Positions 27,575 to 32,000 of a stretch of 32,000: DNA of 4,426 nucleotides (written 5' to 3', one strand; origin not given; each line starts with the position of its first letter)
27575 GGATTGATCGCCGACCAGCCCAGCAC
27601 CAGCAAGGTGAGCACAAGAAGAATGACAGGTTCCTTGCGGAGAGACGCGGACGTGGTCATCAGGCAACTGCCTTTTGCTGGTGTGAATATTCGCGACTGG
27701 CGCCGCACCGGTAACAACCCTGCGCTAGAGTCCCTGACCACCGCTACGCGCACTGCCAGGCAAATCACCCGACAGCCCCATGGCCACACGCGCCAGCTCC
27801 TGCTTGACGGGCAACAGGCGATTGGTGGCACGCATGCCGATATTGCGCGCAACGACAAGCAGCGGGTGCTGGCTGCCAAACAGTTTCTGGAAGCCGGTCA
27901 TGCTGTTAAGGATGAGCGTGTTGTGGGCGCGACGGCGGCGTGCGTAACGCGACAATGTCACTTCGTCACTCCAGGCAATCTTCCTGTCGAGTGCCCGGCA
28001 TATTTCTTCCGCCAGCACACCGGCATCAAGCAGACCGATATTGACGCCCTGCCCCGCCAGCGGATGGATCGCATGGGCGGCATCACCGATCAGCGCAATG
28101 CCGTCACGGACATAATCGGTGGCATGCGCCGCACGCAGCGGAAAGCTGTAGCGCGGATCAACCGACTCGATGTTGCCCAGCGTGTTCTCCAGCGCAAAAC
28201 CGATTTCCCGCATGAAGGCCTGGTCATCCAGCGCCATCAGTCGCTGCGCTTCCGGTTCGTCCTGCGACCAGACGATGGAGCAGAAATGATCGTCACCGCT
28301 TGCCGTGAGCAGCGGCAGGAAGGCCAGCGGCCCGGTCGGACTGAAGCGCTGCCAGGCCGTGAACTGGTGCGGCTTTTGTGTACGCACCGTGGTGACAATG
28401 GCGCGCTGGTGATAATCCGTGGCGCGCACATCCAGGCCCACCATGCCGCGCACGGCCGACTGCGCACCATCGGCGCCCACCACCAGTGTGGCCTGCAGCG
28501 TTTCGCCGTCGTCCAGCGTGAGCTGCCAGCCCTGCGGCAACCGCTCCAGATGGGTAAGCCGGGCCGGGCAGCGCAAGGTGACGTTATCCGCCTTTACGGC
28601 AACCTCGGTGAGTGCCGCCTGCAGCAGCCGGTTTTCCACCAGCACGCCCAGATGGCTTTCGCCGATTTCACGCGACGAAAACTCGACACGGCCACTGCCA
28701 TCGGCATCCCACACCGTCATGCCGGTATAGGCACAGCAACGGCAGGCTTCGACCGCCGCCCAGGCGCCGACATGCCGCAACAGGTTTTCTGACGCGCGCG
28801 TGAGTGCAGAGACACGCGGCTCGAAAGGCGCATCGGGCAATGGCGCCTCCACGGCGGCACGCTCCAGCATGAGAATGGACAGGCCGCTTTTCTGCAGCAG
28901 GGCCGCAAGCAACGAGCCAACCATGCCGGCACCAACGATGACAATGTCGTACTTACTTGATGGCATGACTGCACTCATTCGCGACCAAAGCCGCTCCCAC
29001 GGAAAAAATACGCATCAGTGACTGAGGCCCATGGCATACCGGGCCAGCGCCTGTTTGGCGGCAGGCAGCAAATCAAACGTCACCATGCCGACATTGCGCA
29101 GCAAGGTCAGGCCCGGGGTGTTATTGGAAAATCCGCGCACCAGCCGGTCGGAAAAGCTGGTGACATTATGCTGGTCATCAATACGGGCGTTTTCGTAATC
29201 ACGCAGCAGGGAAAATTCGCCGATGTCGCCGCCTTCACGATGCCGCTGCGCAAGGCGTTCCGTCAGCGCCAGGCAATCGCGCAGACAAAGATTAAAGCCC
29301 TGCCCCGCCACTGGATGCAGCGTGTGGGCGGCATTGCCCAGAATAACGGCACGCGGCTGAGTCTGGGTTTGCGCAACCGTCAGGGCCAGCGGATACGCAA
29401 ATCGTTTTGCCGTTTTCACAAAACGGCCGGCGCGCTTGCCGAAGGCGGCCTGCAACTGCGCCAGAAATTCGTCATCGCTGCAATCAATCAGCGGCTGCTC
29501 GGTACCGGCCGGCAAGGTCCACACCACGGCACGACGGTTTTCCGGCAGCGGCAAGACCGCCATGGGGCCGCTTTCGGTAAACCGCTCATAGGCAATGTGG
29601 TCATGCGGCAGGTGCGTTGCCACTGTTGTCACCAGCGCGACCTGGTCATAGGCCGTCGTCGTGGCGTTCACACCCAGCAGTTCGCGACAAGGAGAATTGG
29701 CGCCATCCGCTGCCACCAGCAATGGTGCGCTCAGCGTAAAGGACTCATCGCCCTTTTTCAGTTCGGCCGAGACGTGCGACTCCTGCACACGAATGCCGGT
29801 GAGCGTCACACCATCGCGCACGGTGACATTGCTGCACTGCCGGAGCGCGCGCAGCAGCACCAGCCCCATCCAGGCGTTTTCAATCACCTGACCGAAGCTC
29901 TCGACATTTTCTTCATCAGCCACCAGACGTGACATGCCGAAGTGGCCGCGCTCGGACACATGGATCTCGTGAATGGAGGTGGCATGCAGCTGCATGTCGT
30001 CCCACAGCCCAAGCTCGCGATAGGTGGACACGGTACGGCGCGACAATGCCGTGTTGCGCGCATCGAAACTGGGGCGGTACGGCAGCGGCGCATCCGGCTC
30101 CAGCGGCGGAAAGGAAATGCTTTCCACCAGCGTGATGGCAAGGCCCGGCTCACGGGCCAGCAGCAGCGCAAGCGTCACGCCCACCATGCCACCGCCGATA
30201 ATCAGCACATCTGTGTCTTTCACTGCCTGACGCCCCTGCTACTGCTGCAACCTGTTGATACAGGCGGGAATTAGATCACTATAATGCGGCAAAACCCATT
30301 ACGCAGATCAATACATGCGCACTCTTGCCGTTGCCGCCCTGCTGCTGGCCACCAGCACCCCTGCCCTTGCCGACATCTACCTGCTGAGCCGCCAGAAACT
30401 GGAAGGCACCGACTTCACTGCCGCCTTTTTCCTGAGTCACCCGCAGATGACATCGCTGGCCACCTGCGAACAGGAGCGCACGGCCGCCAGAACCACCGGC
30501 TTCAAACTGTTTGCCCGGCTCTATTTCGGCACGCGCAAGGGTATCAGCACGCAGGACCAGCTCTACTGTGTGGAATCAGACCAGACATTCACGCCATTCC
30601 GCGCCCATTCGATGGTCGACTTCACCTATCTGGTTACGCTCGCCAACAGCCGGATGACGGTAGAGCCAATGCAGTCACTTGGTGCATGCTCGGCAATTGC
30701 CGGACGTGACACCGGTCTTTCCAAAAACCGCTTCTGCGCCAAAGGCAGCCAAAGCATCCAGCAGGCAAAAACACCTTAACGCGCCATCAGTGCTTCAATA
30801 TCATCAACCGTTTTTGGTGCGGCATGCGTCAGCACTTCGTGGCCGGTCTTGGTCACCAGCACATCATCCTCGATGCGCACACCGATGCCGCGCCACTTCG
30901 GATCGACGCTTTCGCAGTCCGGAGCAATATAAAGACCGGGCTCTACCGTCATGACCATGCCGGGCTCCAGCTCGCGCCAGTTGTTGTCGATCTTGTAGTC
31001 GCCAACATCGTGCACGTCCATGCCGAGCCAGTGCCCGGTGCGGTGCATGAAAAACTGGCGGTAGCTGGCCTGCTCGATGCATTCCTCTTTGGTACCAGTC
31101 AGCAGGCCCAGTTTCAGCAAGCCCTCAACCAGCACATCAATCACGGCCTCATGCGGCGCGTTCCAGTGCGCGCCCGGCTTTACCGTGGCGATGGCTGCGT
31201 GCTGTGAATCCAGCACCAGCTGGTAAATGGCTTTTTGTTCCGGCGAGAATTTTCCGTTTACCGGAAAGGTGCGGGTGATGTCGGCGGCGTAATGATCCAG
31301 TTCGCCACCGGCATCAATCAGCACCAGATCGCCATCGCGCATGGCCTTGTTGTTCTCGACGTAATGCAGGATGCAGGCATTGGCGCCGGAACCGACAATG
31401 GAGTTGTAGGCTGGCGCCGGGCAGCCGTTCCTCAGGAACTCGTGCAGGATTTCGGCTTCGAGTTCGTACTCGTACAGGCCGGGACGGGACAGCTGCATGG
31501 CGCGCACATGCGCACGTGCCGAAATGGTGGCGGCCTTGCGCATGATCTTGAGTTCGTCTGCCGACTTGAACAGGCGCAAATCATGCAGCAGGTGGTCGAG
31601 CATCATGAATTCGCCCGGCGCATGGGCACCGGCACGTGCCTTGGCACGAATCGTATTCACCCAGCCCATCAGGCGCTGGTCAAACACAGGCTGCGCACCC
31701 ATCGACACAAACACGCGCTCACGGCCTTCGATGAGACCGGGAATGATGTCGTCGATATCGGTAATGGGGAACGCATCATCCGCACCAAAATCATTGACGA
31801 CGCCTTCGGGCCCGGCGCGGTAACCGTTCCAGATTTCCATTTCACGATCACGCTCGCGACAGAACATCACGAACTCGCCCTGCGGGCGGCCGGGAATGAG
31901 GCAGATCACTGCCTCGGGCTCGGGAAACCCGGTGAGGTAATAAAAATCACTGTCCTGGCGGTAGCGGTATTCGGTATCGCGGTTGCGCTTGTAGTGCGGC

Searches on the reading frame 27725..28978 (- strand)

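Call 22: search_protein_families(library=ncbifam, proteins=[window:27725-28978:-])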
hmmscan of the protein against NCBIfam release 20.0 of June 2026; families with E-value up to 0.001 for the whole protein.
window:27725-28978:- (417 aa): 75 families (the best 25 are shown)
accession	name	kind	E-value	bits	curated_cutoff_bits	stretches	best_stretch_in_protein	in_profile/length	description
NF004318.0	PRK05714.1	equivalog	6.3e-134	446.7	653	1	9-411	4-406/407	2-octaprenyl-3-methyl-6-methoxy-1,4-benzoquinol hydroxylase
TIGR01988.1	Ubi-OHases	subfamily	2.3e-125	418.5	224.65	1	11-401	1-387/387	ubiquinone biosynthesis hydroxylase, UbiH/UbiF/VisC/COQ6 family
NF006461.0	PRK08850.1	equivalog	3.1e-116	388.4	633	1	10-411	5-401/405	FAD-dependent 2-octaprenylphenol hydroxylase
NF005949.0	PRK08013.1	equivalog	2.2e-106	356.2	620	1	9-407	3-396/401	FAD-dependent 2-octaprenylphenol hydroxylase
NF005951.1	PRK08020.1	equivalog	6.4e-102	341.3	590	1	9-402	2-388/388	3-demethoxyubiquinol 3-hydroxylase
NF005788.0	PRK07608.1-3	equivalog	1.3e-100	336.9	478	1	9-401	2-387/388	UbiH/UbiF family hydroxylase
NF006448.0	PRK08773.1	equivalog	1.3e-96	323.6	614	1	8-401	5-391/393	UbiH/UbiF family hydroxylase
TIGR01984.1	UbiH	equivalog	1.1e-94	317.4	392.2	1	11-401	1-382/382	2-octaprenyl-6-methoxyphenyl hydroxylase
TIGR01989.1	COQ6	equivalog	1.7e-90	304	489.3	2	10-265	1-270/437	ubiquinone biosynthesis monooxygenase COQ6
NF004356.0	PRK05732.1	equivalog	2e-90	303.4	384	1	8-404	2-394/395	2-octaprenyl-6-methoxyphenyl hydroxylase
NF005612.0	PRK07364.1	equivalog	6.5e-88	295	487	1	7-410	16-412/415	FAD-dependent hydroxylase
NF006460.0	PRK08849.1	equivalog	4.1e-87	292.5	598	1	8-402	4-386/386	2-octaprenyl-3-methyl-6-methoxy-1,4-benzoquinol hydroxylase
NF006593.0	PRK09126.1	equivalog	2.3e-79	267.1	420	1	8-398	3-387/393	5-demethoxyubiquinol-8 5-hydroxylase UbiM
NF005599.0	PRK07333.1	equivalog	1.7e-73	247.5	549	1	8-407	11-406/414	ubiquinone biosynthesis hydroxylase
NF005691.0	PRK07494.1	equivalog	2.4e-62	210.8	459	1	4-401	3-387/404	UbiH/UbiF family hydroxylase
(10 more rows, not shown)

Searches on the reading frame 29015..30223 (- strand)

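Call 22: search_protein_families(library=ncbifam, proteins=[window:29015-30223:-])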
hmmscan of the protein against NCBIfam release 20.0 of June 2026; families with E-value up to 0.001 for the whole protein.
window:29015-30223:- (402 aa): 60 families (the best 25 are shown)
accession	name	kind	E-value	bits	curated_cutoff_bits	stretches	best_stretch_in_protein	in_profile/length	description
NF004356.0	PRK05732.1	equivalog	3.6e-128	427.7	384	1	2-401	2-393/395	2-octaprenyl-6-methoxyphenyl hydroxylase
TIGR01984.1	UbiH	equivalog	3.4e-117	391.5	392.2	1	5-399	1-382/382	2-octaprenyl-6-methoxyphenyl hydroxylase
TIGR01988.1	Ubi-OHases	subfamily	2.4e-114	382.2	224.65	1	5-399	1-387/387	ubiquinone biosynthesis hydroxylase, UbiH/UbiF/VisC/COQ6 family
NF005612.0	PRK07364.1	equivalog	3.5e-86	289.3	487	1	2-401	17-405/415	FAD-dependent hydroxylase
NF005788.0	PRK07608.1-3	equivalog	4.8e-74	249.4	478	1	4-399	3-387/388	UbiH/UbiF family hydroxylase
NF005421.0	PRK06996.1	equivalog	1.1e-73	248.6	450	1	2-398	10-393/398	UbiH/UbiF/VisC/COQ6 family ubiquinone biosynthesis hydroxylase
NF006461.0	PRK08850.1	equivalog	1.7e-70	237.8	633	1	1-401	2-393/405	FAD-dependent 2-octaprenylphenol hydroxylase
NF005599.0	PRK07333.1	equivalog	3.5e-70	236.6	549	1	2-401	11-402/414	ubiquinone biosynthesis hydroxylase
NF006593.0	PRK09126.1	equivalog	1.4e-65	221.7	420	1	2-397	3-388/393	5-demethoxyubiquinol-8 5-hydroxylase UbiM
NF005949.0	PRK08013.1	equivalog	1.3e-64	218.6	620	1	1-401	1-393/401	FAD-dependent 2-octaprenylphenol hydroxylase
TIGR01989.1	COQ6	equivalog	4.4e-62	210.5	489.3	2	4-261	1-268/437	ubiquinone biosynthesis monooxygenase COQ6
NF005691.0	PRK07494.1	equivalog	4.9e-60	203.2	459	1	2-396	7-384/404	UbiH/UbiF family hydroxylase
NF004318.0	PRK05714.1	equivalog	3e-59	200.7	653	1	4-401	5-398/407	2-octaprenyl-3-methyl-6-methoxy-1,4-benzoquinol hydroxylase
NF006448.0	PRK08773.1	equivalog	7e-59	199.4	614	1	3-399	6-391/393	UbiH/UbiF family hydroxylase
NF005951.1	PRK08020.1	equivalog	1.9e-58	198.2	590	1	3-400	2-388/388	3-demethoxyubiquinol 3-hydroxylase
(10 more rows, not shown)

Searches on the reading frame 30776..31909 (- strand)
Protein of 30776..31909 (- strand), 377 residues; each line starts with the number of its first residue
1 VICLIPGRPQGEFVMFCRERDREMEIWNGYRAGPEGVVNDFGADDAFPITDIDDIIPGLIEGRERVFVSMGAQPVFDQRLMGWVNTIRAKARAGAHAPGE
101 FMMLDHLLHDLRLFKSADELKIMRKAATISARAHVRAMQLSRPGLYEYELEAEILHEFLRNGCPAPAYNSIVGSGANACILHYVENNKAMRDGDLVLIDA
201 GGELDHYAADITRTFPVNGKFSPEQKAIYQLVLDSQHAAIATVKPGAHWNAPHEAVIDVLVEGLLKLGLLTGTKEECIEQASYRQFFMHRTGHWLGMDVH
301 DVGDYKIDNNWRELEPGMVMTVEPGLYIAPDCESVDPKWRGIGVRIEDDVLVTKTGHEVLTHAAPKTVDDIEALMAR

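Call 22: search_protein_families(library=ncbifam, proteins=[window:30776-31909:-])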
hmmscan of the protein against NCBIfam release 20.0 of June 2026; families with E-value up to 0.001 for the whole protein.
window:30776-31909:- (377 aa): 13 families
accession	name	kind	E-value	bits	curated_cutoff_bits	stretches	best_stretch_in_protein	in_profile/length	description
NF008131.0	PRK10879.1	equivalog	4.9e-131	437.5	465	1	14-376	73-433/438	Xaa-Pro aminopeptidase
NF040821.1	dipep_PepQ_Arch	equivalog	1.3e-40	139.5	630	1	81-363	94-341/346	Xaa-Pro dipeptidase PepQ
NF010133.0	PRK13607.1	equivalog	3.6e-39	134.9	339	1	105-363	152-439/443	Xaa-Pro dipeptidase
NF007310.0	PRK09795.1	equivalog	2.7e-37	128.4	393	1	109-368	122-355/361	aminopeptidase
TIGR00500.1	met_pdase_I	equivalog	2.8e-18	66.3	171.35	1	115-361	4-245/247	type I methionyl aminopeptidase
NF038259.1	ectoine_DoeA_2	exception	5.8e-12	45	575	1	109-249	148-287/386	ectoine hydrolase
NF011720.0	PRK15173.1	subfamily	2.5e-11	43.2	420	1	105-260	106-259/343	peptidase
NF008970.0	PRK12318.1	equivalog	3.4e-11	42.9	267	1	121-362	50-288/291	methionyl aminopeptidase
NF011173.0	PRK14575.1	equivalog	3.6e-11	42.6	850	1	105-260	169-322/406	putative peptidase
TIGR02993.1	ectoine_eutD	equivalog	2.5e-10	40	613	1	106-260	150-307/391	ectoine hydrolase DoeA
NF011174.0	PRK14576.1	subfamily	5.2e-07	28.9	487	1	106-360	169-394/405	putative endopeptidase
TIGR00501.1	met_pdase_II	equivalog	0.00032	20.4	222.65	1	123-248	9-129/295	type II methionyl aminopeptidase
NF009533.0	PRK12897.1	equivalog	0.00063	19.2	488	0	114-336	4-214/248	type I methionyl aminopeptidase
